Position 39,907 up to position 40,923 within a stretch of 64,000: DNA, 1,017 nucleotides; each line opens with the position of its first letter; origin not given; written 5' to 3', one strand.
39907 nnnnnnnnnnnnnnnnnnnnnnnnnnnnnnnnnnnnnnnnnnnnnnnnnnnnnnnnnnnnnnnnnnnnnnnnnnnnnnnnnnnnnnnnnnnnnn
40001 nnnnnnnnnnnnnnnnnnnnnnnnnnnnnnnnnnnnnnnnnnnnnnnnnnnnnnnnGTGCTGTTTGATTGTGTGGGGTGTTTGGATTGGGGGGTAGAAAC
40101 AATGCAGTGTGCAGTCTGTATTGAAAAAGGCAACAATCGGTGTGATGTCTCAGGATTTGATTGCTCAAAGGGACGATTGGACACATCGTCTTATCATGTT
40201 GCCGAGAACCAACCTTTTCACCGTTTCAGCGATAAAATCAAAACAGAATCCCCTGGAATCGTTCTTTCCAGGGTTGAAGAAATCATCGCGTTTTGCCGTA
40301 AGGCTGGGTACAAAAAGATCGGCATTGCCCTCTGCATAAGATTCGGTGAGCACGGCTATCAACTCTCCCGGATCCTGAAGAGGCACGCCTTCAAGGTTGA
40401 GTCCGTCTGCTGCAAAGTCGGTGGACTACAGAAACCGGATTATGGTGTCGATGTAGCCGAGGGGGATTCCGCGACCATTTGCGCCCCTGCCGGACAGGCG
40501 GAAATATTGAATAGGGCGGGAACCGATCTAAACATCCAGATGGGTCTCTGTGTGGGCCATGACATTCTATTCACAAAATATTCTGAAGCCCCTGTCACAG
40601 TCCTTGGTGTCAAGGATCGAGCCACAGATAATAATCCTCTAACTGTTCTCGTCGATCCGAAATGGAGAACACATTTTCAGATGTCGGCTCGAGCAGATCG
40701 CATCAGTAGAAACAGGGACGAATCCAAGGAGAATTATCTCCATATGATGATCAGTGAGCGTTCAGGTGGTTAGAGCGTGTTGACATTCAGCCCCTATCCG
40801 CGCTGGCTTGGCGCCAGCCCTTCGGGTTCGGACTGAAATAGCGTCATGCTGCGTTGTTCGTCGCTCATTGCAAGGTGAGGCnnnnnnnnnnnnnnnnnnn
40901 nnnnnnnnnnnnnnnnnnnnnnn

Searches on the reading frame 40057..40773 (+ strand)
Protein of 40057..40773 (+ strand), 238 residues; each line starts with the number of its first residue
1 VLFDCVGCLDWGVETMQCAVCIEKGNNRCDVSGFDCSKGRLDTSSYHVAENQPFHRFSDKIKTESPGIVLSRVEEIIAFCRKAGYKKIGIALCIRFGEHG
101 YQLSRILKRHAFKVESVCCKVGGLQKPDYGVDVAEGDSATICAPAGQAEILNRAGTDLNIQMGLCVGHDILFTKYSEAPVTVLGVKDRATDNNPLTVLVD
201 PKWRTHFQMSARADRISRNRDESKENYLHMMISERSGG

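Call 58: search_protein_families(library=pfam, proteins=[window:40057-40773:+], max_evalue=0.01)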
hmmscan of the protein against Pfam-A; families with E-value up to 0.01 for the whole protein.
window:40057-40773:+ (238 aa): 1 family
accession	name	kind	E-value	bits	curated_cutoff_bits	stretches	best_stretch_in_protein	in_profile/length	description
PF08901.16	DUF1847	-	1.4e-42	145.3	25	1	46-183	17-157/157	Protein of unknown function (DUF1847)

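Call 60: find_encoding_contigs(protein=window:40057-40773:+, flank=1500, max_places=8)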
Protein window:40057-40773:+ (238 aa): no gene with exactly this product is on record in the collection.
